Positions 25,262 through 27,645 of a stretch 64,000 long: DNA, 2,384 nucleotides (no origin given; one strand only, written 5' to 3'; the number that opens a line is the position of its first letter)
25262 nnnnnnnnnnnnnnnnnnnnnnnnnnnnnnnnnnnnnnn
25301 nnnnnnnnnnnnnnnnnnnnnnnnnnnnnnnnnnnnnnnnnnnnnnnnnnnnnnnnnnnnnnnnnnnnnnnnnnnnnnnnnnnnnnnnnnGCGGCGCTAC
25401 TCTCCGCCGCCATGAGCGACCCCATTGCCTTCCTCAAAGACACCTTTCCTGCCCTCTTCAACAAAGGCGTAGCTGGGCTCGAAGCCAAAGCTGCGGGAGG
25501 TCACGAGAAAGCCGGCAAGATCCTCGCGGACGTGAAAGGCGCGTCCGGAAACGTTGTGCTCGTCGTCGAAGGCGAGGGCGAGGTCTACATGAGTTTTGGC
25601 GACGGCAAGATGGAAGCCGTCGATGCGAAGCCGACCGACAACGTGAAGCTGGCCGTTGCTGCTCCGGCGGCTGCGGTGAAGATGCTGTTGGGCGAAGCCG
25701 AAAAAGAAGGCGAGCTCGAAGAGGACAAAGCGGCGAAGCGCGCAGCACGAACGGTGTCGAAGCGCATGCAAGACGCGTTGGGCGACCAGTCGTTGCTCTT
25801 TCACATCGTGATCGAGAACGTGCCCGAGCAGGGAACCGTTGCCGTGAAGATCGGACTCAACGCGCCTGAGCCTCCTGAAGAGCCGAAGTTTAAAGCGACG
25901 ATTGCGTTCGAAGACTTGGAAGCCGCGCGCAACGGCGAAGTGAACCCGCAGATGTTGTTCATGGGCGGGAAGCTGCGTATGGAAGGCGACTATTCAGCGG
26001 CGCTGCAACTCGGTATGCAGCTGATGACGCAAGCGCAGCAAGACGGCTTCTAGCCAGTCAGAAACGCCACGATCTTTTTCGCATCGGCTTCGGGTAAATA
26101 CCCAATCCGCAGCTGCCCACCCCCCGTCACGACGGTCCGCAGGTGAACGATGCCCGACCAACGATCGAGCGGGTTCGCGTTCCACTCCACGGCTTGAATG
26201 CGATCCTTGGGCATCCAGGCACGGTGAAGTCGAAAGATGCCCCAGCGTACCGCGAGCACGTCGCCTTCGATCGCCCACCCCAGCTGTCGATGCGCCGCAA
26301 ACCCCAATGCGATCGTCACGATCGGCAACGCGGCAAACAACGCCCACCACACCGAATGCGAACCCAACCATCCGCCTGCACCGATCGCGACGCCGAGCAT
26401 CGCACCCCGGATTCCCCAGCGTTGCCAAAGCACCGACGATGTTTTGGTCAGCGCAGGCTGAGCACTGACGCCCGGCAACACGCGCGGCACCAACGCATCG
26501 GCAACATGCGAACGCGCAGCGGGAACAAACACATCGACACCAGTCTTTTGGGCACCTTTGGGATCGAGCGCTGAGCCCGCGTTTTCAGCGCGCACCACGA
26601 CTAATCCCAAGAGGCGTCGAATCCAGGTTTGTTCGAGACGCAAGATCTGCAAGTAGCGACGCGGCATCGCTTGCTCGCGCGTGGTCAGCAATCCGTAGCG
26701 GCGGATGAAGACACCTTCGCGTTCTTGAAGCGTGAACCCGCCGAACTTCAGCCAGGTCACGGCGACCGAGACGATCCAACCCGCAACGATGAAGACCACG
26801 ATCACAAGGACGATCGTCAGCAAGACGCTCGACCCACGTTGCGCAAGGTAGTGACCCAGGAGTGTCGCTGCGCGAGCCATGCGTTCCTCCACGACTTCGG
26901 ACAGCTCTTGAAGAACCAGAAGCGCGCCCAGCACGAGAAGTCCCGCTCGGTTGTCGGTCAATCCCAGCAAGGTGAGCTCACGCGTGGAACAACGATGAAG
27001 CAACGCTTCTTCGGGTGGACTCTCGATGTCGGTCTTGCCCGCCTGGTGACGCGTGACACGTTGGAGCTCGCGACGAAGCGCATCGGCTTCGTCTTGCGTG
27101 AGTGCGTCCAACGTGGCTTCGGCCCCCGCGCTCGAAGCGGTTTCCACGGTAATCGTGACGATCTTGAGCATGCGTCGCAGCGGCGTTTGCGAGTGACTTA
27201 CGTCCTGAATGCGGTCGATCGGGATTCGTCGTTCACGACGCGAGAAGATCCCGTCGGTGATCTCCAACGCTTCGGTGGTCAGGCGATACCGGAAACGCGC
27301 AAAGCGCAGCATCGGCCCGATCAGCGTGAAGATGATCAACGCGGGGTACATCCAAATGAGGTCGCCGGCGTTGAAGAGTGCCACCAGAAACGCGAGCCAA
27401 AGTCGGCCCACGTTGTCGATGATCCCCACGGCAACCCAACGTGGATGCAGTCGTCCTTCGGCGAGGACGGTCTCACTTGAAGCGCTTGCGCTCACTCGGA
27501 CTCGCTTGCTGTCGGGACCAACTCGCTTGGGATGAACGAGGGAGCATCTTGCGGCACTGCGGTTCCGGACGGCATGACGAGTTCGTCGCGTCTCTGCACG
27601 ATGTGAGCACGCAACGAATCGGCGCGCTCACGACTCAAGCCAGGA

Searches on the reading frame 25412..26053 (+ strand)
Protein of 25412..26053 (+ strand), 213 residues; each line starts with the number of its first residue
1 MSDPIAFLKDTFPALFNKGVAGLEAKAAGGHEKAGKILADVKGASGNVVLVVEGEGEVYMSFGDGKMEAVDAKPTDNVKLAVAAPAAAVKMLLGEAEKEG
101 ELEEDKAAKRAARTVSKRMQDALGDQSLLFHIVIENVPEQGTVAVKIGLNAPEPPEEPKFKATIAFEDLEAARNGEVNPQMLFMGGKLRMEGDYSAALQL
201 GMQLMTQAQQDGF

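Call 26: search_protein_families(library=pfam, proteins=[window:25412-26053:+], max_evalue=0.01)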
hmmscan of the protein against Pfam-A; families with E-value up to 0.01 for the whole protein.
window:25412-26053:+ (213 aa): 1 family
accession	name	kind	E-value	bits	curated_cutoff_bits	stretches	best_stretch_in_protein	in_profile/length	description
PF02036.22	SCP2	-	6.2e-13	49.4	21.3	1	106-201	11-97/101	SCP-2 sterol transfer family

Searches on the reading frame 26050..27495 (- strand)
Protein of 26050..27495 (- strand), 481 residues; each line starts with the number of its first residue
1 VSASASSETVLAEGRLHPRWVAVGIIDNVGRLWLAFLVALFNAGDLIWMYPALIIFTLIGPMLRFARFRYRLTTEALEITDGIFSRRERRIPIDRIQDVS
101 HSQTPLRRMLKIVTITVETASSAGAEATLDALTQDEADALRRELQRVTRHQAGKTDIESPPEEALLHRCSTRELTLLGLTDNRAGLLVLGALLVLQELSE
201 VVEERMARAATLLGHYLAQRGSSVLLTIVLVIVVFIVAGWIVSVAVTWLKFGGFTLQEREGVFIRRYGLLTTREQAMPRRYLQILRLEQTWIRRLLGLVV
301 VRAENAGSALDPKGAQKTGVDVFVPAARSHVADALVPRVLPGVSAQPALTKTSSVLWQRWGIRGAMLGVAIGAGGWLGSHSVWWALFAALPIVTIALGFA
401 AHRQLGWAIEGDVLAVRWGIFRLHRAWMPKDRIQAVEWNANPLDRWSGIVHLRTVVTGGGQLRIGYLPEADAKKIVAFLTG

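Call 26: search_protein_families(library=pfam, proteins=[window:26050-27495:-], max_evalue=0.01)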
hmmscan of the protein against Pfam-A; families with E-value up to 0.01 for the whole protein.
window:26050-27495:- (481 aa): 1 family
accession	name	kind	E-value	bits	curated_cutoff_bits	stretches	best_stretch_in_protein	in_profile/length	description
PF03703.20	bPH_2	-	5.6e-41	139.1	22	3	66-143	2-77/78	Bacterial PH domain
